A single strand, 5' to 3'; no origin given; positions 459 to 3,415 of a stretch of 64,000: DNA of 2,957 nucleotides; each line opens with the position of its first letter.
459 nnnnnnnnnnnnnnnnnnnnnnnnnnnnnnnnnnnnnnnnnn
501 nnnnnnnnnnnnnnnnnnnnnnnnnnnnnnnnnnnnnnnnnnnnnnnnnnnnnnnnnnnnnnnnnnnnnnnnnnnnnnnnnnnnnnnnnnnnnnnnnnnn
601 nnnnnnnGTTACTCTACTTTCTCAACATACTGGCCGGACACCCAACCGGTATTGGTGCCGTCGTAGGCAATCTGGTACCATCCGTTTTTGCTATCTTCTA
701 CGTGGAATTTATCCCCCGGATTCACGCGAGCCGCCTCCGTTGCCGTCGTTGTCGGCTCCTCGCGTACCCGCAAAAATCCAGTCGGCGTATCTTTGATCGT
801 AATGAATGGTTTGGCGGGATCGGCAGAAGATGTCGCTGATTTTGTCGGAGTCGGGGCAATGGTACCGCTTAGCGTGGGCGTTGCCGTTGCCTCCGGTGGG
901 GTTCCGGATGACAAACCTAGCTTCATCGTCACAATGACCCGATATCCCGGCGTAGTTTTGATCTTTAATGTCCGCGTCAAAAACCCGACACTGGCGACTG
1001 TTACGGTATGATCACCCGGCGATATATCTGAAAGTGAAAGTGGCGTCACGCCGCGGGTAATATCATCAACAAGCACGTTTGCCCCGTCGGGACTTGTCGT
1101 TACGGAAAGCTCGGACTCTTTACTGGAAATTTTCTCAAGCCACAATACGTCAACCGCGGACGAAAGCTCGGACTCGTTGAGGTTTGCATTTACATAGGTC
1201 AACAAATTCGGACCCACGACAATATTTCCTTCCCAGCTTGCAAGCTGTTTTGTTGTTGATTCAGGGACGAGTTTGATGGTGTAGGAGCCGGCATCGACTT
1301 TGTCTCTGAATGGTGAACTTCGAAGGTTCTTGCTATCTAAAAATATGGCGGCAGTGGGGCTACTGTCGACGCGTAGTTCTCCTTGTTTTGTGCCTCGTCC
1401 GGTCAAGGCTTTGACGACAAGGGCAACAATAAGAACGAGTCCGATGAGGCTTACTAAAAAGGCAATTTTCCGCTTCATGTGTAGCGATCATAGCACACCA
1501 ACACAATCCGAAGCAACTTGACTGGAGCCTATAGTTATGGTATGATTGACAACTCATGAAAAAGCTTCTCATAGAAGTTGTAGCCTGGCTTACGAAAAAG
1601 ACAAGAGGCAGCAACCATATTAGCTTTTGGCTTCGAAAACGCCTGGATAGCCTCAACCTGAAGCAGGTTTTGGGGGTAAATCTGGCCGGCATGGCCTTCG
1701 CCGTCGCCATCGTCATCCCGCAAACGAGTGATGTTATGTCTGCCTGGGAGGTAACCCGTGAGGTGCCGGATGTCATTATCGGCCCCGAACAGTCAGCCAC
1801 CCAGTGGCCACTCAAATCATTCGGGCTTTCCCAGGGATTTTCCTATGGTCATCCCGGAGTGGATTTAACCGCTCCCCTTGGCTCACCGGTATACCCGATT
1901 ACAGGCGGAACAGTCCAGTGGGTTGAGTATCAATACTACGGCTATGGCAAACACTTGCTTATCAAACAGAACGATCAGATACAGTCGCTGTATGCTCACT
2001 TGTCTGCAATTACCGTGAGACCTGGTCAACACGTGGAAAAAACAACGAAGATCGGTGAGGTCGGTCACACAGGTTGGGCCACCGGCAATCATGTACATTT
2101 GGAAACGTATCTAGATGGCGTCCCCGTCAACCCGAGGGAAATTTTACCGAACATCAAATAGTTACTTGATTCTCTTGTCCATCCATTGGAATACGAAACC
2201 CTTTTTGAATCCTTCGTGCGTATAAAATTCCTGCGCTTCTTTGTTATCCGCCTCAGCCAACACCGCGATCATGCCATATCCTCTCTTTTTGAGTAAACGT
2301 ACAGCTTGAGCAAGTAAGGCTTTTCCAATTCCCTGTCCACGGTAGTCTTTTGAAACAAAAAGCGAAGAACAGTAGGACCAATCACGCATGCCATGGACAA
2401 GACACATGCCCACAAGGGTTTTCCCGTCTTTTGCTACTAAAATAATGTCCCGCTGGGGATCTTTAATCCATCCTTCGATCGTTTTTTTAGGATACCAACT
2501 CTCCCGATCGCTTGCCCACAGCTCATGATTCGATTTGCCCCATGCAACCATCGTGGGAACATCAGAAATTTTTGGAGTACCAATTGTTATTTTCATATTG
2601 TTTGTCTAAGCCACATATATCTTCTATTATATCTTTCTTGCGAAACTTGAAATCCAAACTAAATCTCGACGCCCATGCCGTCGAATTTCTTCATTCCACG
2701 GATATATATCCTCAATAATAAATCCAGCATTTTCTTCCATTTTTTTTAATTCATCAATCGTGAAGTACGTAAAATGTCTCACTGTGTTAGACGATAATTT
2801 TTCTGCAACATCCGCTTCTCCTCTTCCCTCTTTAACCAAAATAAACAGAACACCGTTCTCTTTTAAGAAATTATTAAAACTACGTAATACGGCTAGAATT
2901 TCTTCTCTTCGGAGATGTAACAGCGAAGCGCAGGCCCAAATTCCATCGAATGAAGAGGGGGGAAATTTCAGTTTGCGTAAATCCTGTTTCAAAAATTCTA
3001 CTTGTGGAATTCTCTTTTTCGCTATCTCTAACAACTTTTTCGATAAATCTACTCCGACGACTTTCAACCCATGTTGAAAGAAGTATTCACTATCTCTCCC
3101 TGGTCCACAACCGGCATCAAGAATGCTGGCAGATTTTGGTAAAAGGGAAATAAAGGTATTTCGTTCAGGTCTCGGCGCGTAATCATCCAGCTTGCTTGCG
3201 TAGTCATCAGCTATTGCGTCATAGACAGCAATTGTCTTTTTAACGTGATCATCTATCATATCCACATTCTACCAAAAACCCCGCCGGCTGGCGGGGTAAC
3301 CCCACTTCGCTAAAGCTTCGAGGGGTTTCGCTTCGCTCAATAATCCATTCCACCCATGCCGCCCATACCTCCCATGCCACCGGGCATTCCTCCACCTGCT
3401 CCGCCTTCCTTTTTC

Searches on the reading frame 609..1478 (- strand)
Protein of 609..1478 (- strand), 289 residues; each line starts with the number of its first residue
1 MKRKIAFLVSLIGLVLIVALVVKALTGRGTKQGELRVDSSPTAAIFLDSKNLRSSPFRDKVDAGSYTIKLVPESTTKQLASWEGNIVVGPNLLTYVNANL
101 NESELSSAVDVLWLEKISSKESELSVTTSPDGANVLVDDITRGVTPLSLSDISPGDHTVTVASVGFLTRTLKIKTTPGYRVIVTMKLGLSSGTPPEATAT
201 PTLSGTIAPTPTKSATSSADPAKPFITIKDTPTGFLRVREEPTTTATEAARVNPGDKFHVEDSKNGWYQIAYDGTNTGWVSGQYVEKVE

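Call 8: search_protein_families(library=pfam, proteins=[window:609-1478:-], max_evalue=0.01)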
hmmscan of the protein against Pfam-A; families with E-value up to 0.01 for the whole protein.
window:609-1478:- (289 aa): 4 families
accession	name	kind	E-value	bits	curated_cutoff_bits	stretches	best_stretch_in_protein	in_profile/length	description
PF08308.17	PEGA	-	5.9e-15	55.4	20.8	1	122-187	2-67/71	PEGA domain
PF08239.17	SH3_3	-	9.2e-14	51.8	27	1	235-286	2-54/54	Bacterial SH3 domain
PF06347.19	SH3_4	-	2e-05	24.7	24.1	1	237-281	6-50/56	Bacterial SH3 domain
PF07653.23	SH3_2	-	0.0088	16.1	21.8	0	254-287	20-54/55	Variant SH3 domain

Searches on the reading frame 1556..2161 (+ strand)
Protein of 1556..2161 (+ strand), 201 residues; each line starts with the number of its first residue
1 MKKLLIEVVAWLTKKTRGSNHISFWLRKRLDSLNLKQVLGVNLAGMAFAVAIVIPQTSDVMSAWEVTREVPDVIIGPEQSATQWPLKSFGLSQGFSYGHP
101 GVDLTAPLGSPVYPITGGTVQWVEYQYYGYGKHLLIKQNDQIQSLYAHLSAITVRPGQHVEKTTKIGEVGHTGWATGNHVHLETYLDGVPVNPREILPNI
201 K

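Call 8: search_protein_families(library=pfam, proteins=[window:1556-2161:+], max_evalue=0.01)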
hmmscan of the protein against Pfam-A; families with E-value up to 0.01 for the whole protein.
window:1556-2161:+ (201 aa): 1 family
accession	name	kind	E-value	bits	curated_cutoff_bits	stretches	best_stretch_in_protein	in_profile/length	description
PF01551.29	Peptidase_M23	-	2.5e-26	92.1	28.7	1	98-193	2-96/96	Peptidase family M23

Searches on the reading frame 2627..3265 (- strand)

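Call 74: search_protein_families(library=pfam, proteins=[window:2627-3265:-], max_evalue=0.001)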
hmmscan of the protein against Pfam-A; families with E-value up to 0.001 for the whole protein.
window:2627-3265:- (212 aa): 11 families
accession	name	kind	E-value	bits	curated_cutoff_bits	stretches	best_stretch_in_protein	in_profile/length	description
PF13649.12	Methyltransf_25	-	2.1e-21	76.8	27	1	48-138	1-97/97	Methyltransferase domain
PF08241.18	Methyltransf_11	-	8.5e-20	71.6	21.2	1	49-142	1-95/95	Methyltransferase domain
PF13489.12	Methyltransf_23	-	1.3e-16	61.2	27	1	32-183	10-160/164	Methyltransferase domain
PF08242.18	Methyltransf_12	-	4.1e-15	56.7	30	1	49-140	1-98/98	Methyltransferase domain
PF13847.12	Methyltransf_31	-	1.1e-12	48.2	27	1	45-181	4-145/145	Methyltransferase domain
PF01728.25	FtsJ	-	9.8e-06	26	24.1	1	41-100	18-79/181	FtsJ-like methyltransferase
PF05891.18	Methyltransf_PK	-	1.8e-05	24.8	27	1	46-163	57-180/218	AdoMet dependent proline di-methyltransferase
PF02353.26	CMAS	-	3.2e-05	23.8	27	1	46-148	64-170/273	Mycolic acid cyclopropane synthetase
PF01739.24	CheR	-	0.00048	20.1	27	0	81-142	112-173/195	CheR methyltransferase, SAM binding domain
PF03848.20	TehB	-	0.00049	20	20.4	1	44-143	30-133/193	Tellurite resistance protein TehB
PF01209.24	Ubie_methyltran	-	0.00051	19.9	20.1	0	46-143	49-152/233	ubiE/COQ5 methyltransferase family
